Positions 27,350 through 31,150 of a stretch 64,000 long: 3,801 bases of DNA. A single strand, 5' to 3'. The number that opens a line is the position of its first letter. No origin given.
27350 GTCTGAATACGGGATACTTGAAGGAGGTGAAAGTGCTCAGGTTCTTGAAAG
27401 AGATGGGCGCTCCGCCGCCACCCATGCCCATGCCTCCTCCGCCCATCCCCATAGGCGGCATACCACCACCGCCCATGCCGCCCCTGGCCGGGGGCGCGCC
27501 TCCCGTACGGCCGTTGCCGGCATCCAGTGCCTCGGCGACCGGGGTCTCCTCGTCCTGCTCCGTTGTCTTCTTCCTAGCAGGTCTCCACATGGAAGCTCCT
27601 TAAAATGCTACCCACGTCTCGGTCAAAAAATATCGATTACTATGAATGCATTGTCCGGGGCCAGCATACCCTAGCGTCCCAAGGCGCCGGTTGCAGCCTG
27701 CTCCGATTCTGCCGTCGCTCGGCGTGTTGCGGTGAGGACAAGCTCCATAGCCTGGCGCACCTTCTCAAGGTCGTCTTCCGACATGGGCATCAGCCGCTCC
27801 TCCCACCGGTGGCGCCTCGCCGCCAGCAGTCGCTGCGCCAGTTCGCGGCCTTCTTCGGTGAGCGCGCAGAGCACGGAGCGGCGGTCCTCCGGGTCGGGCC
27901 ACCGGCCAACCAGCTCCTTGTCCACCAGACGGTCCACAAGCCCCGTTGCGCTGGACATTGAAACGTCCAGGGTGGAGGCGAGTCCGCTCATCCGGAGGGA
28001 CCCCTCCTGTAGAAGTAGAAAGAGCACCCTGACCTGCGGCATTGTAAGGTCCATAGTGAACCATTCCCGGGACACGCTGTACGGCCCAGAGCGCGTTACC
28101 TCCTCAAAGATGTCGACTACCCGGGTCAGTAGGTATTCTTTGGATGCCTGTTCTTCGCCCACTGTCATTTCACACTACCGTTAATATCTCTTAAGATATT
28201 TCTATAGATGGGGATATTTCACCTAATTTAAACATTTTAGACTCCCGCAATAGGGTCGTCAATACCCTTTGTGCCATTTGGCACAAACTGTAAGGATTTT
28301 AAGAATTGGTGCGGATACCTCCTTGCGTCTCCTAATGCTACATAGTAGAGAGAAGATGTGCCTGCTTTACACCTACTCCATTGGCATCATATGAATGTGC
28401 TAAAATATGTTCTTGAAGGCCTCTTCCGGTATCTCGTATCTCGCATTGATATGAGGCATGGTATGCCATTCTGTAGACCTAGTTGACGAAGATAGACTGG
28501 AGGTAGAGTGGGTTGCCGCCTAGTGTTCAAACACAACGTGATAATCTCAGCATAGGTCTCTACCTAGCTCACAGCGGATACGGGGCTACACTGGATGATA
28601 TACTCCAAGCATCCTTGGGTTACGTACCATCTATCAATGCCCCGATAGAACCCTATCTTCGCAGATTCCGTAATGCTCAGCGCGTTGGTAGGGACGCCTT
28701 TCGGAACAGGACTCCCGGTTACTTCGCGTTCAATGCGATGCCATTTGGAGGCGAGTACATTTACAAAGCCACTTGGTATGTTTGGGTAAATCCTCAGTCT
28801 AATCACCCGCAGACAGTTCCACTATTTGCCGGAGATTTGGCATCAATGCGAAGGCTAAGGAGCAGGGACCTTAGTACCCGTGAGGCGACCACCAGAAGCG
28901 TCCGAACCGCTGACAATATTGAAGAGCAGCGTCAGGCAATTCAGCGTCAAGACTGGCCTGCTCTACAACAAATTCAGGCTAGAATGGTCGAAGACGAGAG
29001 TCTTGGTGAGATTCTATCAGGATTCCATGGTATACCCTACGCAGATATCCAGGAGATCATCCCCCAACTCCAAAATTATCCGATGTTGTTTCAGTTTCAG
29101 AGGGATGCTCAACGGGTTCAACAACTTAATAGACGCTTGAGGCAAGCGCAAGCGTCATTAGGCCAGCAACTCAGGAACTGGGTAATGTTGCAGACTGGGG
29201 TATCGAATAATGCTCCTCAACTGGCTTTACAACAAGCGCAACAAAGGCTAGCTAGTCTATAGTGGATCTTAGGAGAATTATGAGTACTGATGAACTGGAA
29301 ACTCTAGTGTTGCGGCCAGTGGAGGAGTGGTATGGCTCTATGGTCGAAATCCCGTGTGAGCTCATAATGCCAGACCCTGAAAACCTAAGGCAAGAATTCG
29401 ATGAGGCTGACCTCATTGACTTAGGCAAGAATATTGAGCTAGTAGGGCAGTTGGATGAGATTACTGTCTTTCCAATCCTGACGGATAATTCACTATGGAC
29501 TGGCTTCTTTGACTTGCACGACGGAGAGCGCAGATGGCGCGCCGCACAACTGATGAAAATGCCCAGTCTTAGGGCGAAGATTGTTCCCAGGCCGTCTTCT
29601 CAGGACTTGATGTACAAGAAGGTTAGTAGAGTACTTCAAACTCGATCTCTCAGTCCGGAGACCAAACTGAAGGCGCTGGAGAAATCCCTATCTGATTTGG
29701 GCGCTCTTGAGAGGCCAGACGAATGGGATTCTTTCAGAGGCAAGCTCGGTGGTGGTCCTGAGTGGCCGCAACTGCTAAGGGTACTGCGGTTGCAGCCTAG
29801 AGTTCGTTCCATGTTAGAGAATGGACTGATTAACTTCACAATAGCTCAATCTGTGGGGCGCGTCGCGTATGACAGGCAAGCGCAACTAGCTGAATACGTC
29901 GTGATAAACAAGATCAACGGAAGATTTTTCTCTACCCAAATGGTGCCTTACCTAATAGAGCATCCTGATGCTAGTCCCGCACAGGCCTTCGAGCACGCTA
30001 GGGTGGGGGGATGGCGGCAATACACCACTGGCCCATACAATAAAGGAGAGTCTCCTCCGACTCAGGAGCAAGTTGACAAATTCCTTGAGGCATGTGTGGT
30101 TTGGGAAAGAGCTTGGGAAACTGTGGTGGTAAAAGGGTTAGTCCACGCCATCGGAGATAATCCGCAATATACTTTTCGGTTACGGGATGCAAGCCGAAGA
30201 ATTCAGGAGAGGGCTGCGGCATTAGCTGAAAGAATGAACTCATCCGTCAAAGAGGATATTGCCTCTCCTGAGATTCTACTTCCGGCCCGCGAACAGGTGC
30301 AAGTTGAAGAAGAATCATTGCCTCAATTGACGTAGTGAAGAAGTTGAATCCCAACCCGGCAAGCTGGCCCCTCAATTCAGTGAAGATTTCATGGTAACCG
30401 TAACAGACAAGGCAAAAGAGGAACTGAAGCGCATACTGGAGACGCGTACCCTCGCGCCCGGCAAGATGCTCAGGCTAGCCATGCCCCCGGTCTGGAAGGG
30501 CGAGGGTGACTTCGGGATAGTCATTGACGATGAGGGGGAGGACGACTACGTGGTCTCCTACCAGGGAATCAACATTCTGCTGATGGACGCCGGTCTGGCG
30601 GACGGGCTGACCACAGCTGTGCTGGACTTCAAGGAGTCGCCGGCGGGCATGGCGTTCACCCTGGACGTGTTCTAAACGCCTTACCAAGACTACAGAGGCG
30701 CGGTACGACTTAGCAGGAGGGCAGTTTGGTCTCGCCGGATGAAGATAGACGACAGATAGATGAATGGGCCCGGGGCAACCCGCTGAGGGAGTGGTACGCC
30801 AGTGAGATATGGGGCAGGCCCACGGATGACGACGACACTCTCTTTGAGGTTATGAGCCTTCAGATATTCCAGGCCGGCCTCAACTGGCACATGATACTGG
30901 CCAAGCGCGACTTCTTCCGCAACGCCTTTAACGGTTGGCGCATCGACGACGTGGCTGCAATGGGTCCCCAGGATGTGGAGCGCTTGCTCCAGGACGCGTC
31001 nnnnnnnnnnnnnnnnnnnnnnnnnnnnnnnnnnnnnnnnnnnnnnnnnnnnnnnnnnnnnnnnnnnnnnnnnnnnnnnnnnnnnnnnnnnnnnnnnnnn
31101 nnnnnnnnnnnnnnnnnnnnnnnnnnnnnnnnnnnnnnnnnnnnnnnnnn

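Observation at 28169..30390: Low-GC two-gene islet: unrecognisable Q-rich protein plus divergent ParB/Srx-fold protein, with no ParA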

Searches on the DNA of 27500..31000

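Call 71: search_rna_families(source=window, start=27500, end=31000, threshold=evalue, max_evalue=1)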
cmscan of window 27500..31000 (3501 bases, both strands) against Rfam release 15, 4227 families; matches with E-value up to 1: 0.
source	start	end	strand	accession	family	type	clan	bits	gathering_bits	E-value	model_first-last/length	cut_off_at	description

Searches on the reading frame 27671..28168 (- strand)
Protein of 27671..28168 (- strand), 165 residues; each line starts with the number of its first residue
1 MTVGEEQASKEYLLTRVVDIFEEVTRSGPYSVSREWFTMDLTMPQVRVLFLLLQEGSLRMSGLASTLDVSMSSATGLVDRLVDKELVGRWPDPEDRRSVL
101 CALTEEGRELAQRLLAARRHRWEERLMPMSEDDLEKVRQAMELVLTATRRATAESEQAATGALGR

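Call 4: search_protein_families(library=pfam, proteins=[window:27671-28168:-], max_evalue=1)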
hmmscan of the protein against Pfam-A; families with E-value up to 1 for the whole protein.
window:27671-28168:- (165 aa): 9 families
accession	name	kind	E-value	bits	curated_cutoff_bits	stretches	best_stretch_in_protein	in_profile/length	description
PF01047.28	MarR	-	2.3e-16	59.9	24.6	1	41-99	1-59/59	MarR family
PF12802.13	MarR_2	-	5.6e-10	39.7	27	1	40-98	2-61/61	MarR family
PF22381.2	Staph_reg_Sar_Rot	-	1.5e-06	28.7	27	1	39-113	10-84/85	Transcriptional regulator SarA/Rot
PF13463.12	HTH_27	-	2.1e-05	25.1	22.2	1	41-107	1-68/68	Winged helix DNA-binding domain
PF01978.25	TrmB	-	0.00018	21.7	25.6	1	39-89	4-54/68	Sugar-specific transcriptional regulator TrmB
PF01638.23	HxlR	-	0.013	15.7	20.8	1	48-116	10-78/91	HxlR-like helix-turn-helix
PF13412.12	HTH_24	-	0.032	14.3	21.9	0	47-87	7-47/48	Winged helix-turn-helix DNA-binding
PF01325.25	Fe_dep_repress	-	0.042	14.5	26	1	58-87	23-52/60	Iron dependent repressor, N-terminal DNA binding domain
PF14947.12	HTH_45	-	0.13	12.7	25.5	1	54-115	16-70/77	Winged helix-turn-helix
